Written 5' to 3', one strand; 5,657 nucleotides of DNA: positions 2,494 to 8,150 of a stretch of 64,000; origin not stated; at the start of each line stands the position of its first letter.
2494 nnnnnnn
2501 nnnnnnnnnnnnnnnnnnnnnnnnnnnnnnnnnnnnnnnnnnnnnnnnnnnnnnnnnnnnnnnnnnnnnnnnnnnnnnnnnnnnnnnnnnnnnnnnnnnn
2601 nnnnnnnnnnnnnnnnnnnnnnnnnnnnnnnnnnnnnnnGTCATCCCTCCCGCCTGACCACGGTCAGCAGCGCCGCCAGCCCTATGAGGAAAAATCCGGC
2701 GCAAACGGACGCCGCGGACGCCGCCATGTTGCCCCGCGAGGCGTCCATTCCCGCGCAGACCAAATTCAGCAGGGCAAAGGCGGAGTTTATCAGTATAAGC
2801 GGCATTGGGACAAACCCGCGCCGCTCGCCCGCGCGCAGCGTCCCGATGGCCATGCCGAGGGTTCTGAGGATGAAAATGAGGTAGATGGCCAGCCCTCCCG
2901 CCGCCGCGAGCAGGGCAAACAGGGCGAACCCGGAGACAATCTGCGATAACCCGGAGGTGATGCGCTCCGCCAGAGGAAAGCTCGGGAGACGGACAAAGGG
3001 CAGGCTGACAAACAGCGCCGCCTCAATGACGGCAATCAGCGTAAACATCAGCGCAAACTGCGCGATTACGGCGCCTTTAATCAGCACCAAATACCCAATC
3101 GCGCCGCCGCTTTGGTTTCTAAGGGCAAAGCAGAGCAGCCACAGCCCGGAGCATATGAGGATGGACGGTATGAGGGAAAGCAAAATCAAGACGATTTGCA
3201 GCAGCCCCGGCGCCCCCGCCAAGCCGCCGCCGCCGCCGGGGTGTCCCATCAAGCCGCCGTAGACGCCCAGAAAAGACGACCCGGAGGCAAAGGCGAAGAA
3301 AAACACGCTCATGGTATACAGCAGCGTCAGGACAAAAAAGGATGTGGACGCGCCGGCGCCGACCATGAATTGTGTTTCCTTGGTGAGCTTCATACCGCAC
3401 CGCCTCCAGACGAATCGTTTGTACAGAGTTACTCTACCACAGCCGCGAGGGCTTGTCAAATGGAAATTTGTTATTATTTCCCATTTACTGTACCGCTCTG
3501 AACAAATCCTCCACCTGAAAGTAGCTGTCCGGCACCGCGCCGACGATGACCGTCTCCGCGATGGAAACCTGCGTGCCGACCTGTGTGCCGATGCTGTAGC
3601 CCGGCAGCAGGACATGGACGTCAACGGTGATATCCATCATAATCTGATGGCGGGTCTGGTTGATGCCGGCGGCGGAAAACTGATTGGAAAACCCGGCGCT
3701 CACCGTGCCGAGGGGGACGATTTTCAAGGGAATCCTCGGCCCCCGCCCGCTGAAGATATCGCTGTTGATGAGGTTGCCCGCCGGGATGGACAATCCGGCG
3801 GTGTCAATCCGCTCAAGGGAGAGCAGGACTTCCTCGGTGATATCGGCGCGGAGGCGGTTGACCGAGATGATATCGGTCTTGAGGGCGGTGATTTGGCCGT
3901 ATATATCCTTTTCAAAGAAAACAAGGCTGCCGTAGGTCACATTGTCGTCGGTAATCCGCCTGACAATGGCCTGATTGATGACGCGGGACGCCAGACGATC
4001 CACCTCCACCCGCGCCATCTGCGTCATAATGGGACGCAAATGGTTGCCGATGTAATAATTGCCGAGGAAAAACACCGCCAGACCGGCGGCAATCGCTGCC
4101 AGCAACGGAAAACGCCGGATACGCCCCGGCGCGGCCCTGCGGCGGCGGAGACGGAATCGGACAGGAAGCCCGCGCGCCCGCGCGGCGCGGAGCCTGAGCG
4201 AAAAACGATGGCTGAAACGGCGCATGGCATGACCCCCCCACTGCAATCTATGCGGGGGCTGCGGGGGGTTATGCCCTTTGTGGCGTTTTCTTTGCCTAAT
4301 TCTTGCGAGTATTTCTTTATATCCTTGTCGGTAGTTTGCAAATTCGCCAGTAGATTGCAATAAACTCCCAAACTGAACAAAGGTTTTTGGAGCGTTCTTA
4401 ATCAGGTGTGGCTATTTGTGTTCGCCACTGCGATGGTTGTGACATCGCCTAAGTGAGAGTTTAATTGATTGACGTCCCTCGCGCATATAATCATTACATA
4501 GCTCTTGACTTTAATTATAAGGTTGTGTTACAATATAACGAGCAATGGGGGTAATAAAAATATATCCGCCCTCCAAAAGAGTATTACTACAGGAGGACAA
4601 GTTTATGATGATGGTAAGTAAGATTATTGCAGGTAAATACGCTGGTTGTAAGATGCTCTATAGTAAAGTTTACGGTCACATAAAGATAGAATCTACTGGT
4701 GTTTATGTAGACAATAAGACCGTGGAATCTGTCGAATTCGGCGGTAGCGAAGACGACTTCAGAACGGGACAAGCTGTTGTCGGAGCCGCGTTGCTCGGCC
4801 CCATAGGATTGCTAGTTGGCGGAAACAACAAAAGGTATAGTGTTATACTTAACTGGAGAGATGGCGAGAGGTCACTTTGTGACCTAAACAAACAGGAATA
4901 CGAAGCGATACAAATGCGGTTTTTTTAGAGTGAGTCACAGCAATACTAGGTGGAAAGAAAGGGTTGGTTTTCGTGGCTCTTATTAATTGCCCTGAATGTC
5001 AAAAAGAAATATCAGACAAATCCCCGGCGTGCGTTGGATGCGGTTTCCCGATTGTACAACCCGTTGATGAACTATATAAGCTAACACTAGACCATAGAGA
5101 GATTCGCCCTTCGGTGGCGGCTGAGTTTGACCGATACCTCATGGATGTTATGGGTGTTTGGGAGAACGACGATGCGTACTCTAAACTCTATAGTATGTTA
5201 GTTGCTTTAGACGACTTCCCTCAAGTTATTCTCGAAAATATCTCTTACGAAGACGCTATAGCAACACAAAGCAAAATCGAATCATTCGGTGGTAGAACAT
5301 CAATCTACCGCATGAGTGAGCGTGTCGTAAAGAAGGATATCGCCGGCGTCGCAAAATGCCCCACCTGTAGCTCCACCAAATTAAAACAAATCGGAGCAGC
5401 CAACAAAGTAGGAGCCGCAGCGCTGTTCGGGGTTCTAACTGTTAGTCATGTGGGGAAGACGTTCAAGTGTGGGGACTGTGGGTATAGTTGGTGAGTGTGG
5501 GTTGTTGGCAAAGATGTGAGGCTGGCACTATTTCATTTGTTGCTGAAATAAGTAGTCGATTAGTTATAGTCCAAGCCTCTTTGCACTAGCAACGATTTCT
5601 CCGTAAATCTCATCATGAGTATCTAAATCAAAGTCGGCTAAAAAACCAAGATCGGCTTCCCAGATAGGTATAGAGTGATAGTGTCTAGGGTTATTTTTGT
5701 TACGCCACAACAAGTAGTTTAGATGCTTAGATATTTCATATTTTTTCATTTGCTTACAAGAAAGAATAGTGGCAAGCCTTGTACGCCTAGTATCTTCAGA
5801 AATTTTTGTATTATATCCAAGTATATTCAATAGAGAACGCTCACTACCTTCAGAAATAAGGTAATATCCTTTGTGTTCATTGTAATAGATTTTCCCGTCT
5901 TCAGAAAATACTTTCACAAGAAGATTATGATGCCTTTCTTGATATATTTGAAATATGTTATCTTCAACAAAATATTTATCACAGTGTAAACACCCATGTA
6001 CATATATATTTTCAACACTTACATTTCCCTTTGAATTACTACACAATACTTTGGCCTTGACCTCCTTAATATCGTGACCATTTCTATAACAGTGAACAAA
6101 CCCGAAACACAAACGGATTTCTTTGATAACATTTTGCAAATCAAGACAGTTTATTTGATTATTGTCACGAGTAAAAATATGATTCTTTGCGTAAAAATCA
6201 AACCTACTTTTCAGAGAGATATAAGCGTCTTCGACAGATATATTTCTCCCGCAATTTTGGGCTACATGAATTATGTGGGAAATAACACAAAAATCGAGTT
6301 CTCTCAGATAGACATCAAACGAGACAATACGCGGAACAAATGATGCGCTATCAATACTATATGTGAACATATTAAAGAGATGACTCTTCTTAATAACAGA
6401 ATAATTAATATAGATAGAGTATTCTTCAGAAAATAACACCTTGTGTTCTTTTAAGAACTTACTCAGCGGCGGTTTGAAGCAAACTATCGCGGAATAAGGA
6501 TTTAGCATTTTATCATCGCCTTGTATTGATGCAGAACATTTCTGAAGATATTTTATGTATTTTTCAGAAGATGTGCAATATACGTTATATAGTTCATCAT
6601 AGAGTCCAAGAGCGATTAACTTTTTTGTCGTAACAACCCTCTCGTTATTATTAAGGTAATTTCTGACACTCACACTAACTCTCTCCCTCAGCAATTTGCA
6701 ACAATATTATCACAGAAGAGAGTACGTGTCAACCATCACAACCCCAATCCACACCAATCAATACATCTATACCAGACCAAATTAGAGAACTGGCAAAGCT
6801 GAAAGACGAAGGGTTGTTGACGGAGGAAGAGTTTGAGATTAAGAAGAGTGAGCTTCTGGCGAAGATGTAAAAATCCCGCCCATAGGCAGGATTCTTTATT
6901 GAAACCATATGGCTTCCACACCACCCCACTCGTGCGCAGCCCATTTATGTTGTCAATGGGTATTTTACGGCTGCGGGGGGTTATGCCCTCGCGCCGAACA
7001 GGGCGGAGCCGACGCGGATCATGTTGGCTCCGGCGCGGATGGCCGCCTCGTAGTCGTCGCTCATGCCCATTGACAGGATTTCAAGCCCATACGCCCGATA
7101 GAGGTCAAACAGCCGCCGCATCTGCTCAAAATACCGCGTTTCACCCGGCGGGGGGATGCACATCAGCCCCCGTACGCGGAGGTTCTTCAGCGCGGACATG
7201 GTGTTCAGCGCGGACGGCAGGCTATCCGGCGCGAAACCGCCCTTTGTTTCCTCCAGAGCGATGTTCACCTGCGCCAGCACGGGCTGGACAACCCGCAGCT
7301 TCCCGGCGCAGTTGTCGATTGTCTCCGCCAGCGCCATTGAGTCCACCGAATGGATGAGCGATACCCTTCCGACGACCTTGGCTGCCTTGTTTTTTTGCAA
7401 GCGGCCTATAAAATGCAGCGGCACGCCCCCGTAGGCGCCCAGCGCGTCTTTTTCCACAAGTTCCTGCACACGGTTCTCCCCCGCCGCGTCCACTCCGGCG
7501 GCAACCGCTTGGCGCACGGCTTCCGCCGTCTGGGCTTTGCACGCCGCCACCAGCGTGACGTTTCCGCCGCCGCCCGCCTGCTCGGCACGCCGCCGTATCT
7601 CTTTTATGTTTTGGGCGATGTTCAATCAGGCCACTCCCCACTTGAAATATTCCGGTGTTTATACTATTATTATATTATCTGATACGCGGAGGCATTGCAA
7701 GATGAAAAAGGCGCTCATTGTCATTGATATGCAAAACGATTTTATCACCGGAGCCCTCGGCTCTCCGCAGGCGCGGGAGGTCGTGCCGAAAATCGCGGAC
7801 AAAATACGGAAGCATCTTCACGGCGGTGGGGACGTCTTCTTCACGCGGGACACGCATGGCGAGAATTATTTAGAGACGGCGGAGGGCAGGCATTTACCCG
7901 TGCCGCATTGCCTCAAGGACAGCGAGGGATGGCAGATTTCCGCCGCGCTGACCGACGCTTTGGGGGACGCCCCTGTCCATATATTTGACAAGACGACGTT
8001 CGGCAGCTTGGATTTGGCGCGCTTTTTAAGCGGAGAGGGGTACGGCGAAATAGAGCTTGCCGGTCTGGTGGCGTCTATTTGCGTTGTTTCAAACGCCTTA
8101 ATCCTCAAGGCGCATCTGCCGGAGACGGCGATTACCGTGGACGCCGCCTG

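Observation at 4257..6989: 2.7-kb AT-rich island bracketed by a perfect 21-bp direct repeat at the yggS 3' end, with no recognisable recombinase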

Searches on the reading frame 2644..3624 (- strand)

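Call 15: search_protein_families(library=pfam, proteins=[window:2644-3624:-], max_evalue=1)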
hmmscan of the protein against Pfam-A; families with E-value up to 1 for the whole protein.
window:2644-3624:- (327 aa): 1 family
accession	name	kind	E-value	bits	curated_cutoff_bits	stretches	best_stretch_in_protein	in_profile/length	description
PF22419.2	HBoV_NS1-like_N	-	0.26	11.2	26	1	254-320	69-135/235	Human bocavirus Nonstructural protein 1-like, N-terminal domain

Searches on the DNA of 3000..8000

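Call 89: search_rna_families(source=window, start=3000, end=8000, threshold=evalue, max_evalue=1)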
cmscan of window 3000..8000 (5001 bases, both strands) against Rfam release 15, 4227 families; matches with E-value up to 1: 0.
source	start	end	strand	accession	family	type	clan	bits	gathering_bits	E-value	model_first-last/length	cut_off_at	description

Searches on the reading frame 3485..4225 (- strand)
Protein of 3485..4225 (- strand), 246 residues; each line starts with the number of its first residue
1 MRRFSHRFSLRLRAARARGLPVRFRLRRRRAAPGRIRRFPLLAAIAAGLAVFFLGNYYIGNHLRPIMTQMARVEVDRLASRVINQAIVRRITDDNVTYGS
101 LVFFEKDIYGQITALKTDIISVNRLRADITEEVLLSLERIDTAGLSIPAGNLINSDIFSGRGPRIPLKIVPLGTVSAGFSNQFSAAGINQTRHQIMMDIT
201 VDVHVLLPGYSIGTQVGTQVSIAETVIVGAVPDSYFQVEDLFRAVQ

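Call 15: search_protein_families(library=pfam, proteins=[window:3488-4225:-], max_evalue=1)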
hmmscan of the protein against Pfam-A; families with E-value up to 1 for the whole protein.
window:3488-4225:- (246 aa): 1 family
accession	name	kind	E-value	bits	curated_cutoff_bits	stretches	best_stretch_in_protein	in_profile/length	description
PF09560.15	Spore_YunB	-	3.7e-30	104.3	25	1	145-233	2-90/91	Sporulation protein YunB (Spo_YunB)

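Call 16: search_protein_families(library=ncbifam, proteins=[window:3488-4225:-], max_evalue=1)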
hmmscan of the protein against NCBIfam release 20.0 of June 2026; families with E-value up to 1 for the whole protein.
window:3488-4225:- (246 aa): 2 families
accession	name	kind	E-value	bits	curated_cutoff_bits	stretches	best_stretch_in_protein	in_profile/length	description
TIGR02832.1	spo_yunB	equivalog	2.1e-44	151.6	111.9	1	46-238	12-203/204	sporulation protein YunB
NF052375.1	antisigma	equivalog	0.0059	16.6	100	1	12-103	58-143/217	anti-sigma factor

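Call 20: find_encoding_contigs(protein=window:3485-4225:-, flank=10000, max_places=10)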
Protein window:3485-4225:- (246 aa): 2 contigs read that carry it; 1 place shown.
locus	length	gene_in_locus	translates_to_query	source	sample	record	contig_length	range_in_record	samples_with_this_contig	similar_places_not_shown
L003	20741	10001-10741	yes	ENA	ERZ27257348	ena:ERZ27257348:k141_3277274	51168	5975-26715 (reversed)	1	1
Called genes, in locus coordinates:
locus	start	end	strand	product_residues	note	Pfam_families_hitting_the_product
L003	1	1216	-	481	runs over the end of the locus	PF00528:BPD_transp_1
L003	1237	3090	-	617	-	PF00150:Cellulase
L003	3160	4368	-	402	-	-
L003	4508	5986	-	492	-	PF18127:NAMPT_N, PF04095:NAPRTase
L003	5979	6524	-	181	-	PF00857:Isochorismatase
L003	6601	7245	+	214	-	PF01168:Ala_racemase_N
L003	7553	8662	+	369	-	-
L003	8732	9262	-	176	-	-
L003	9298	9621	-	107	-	PF27000:PH_gly_zipper (weak)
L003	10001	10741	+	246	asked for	PF09560:Spore_YunB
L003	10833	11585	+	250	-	-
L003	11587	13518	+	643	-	PF22745:Nlig-Ia, PF01653:DNA_ligase_aden, PF03120:OB_DNA_ligase, PF03119:DNA_ligase_ZBD, PF14520:HHH_5 (weak), PF12826:HHH_2, PF00533:BRCT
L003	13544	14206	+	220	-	PF00081:Sod_Fe_N, PF02777:Sod_Fe_C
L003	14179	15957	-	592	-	PF07881:Fucose_iso_N1, PF07882:Fucose_iso_N2, PF02952:Fucose_iso_C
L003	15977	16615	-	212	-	PF10105:DUF2344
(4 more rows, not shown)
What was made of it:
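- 3485..4225 (-): yunB (sporulation protein YunB), the left flanking host gene. calls 15, 16, 20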

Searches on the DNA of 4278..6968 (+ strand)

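Call 38: search_dna_similar(query=window:4278-6968:+, collection=phages, mode=distant)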
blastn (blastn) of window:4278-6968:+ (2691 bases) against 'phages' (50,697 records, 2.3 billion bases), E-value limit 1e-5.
No match.

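Call 39: search_dna_similar(query=window:4278-6968:+, collection=plasmids, mode=distant)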
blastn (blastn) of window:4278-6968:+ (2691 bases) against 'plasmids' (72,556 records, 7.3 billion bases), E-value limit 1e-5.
No match.
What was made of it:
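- There is no DNA similarity to any phage or plasmid record (calls 38, 39).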

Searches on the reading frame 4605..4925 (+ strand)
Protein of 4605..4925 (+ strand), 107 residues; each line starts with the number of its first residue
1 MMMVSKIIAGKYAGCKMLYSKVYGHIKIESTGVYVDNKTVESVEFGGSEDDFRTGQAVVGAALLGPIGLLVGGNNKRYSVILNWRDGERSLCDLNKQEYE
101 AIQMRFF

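Call 13: search_protein_families(library=phrogs, proteins=[window:4605-4925:+], max_evalue=1)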
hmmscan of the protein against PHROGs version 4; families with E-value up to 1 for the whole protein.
window:4605-4925:+ (107 aa): 5 families
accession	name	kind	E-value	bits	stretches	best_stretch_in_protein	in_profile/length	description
phrog_20920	-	unknown function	3.8e-11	44.5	1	1-105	1-113/115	-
phrog_2546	-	unknown function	0.0079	17.4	1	47-82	135-172/180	-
phrog_17658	-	unknown function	0.021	15.8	1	53-73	81-101/176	-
phrog_888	-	unknown function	0.038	14.7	1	33-76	117-161/271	-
phrog_32602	-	unknown function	0.1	13.1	1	25-72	64-112/194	-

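Call 14: search_protein_families(library=padloc, proteins=[window:4605-4925:+], max_evalue=1)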
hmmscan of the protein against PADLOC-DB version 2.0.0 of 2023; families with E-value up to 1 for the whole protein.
window:4605-4925:+ (107 aa): 0 families

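Call 15: search_protein_families(library=pfam, proteins=[window:4605-4925:+], max_evalue=1)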
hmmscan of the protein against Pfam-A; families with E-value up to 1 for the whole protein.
window:4605-4925:+ (107 aa): 1 family
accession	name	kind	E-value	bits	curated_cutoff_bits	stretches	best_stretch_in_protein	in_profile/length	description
PF20721.2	C19orf12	-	0.11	12.7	30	1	54-73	50-69/163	C19orf12-like protein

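Call 16: search_protein_families(library=ncbifam, proteins=[window:4605-4925:+], max_evalue=1)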
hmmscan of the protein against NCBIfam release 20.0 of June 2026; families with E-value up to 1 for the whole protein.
window:4605-4925:+ (107 aa): 0 families

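Call 40: find_related_loci(query=window:4605-4925:+, collection=viral_contigs, flank=10000)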
Query window:4605-4925:+ (107 aa) in viral_contigs; peptide patterns used: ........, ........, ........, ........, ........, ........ (x = any residue, [..] = any of these).
43 stretches matched a pattern, but none encodes a relative of the query by tblastn (E <= 1e-3).

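Call 42: search_dna_similar(query=window:4605-4925:+, collection=phages, mode=protein, max_evalue=0.01)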
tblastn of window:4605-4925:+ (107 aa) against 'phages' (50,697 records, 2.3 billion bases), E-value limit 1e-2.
Records with a match: 2; places in all: 2; records where one place covers at least 80% of the query: 2.
Best place of each record, by identity: <60% 2.
By first word of the organism name: Thermus 1; Geobacillus 1.
By host as written in the record: - 2.
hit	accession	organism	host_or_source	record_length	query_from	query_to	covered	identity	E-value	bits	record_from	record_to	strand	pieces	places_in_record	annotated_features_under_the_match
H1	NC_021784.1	Thermus phage phi OH2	-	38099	5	107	96%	32.5%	2e-6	50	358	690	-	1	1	small-conductance mechanosensitive channel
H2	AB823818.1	Geobacillus phage phiOH2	-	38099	5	107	96%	32.5%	2e-6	50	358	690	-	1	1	small-conductance mechanosensitive channel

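Call 44: get_annotated_region(hit=H1, flank=4000)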
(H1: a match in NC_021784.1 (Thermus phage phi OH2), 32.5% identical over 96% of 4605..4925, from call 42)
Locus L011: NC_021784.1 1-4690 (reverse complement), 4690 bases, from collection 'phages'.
description: Phage phi OH2 DNA, complete genome.
organism: Thermus phage phi OH2 (NCBI taxid 1352230)
taxonomy: Viruses; Duplodnaviria; Heunggongvirae; Uroviricota; Caudoviricetes
host: -; source: -; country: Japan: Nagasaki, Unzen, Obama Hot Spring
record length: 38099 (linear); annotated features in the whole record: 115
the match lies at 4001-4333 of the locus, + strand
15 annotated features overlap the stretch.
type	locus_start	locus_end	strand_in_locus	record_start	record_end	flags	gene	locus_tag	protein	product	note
CDS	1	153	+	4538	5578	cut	-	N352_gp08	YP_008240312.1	tail protein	Uncharacterized homolog of phage Mu protein gp47; similar to Uncharacterized homolog of phage Mu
regulatory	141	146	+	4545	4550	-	-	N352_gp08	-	ribosome_binding_site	gene_7; identified by MetaGeneAnnotator; putative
CDS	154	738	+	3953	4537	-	-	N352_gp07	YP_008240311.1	tail protein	Uncharacterized protein conserved in bacteria (DUF2313) [Desulfosporosinus youngiae DSM 17734]; gene_7; uncharacterized ...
regulatory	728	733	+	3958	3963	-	-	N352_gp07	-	ribosome_binding_site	gene_6; identified by MetaGeneAnnotator; putative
CDS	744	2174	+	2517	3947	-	-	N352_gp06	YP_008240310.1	tail fiber protein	E5DV66_9VIRU Tail fiber protein OS=Deep-sea thermophilic phage D6E PE=4 SV=1; gene_6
regulatory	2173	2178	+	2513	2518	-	-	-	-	ribosome_binding_site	gene_5; identified by MetaGeneAnnotator; putative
CDS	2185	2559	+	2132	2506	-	-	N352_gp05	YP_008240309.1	rhodanese-related sulfurtransferase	G8N304_GEOTH Putative uncharacterized protein OS=Geobacillus thermoleovorans CCB_US3_UF5 GN=GTCCBUS3UF5_3260 PE=4 SV=1; ...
regulatory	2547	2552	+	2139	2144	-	-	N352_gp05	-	ribosome_binding_site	gene_4; identified by MetaGeneAnnotator; putative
CDS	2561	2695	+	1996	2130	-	-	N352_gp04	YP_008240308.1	hypothetical protein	gene_4; hypothetical protein GY4MC1_0644 [Geobacillus sp. Y4.1MC1]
regulatory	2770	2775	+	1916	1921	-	-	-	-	ribosome_binding_site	gene_3; identified by MetaGeneAnnotator; putative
CDS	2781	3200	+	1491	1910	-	-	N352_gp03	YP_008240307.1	holin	Q5L2J7_GEOKA Phage-related protein OS=Geobacillus kaustophilus (strain HTA426); gene_3; lysis protein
regulatory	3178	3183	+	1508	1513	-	-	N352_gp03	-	ribosome_binding_site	identified by MetaGeneAnnotator; putative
CDS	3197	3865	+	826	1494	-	blyA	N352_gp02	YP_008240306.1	endolysin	blyA gene product [Bacillus amyloliquefaciens LL3]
regulatory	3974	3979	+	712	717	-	-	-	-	ribosome_binding_site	gene_1; identified by MetaGeneAnnotator; putative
CDS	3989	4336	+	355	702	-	-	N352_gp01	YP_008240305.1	small-conductance mechanosensitive channel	G8N307_GEOTH Putative uncharacterized protein OS=Geobacillus thermoleovorans CCB_US3_UF5 GN=GTCCBUS3UF5_3290 PE=4 SV=1; ...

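Call 75: list_cluster_members(proteins=[P0121, window:4605-4925:+, P0271, P0001])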
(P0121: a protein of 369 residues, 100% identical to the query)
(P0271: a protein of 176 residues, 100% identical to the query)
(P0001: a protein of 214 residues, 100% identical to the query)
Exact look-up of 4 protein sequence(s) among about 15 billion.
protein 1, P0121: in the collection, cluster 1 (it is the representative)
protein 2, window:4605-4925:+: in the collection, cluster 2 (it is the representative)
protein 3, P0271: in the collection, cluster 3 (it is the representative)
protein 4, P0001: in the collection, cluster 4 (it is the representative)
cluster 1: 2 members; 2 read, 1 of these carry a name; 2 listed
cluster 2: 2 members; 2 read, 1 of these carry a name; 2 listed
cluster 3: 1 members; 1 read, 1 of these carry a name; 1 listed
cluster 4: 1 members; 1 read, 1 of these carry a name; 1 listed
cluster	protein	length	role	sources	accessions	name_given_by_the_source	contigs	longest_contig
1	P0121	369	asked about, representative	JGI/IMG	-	-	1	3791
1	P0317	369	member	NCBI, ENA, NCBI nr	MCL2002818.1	MAG: hypothetical protein FWG72_02300 [Oscillospiraceae bacterium] | hypothetical protein [Oscillospiraceae bacterium]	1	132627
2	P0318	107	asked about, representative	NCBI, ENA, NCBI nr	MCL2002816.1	MAG: hypothetical protein FWG72_02290 [Oscillospiraceae bacterium] | hypothetical protein [Oscillospiraceae bacterium]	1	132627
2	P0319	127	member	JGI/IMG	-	-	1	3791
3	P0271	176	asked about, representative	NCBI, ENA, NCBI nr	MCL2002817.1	MAG: hypothetical protein FWG72_02295 [Oscillospiraceae bacterium] | hypothetical protein [Oscillospiraceae bacterium]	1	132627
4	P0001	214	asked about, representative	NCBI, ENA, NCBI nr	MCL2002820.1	MAG: YggS family pyridoxal phosphate-dependent enzyme [Oscillospiraceae bacterium] | YggS family pyridoxal phosphate-dependent enzyme [Oscillospiraceae bacterium]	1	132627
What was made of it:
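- A separate JGI contig of 3,791 bp carries both ORF A and ORF C (call 75).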
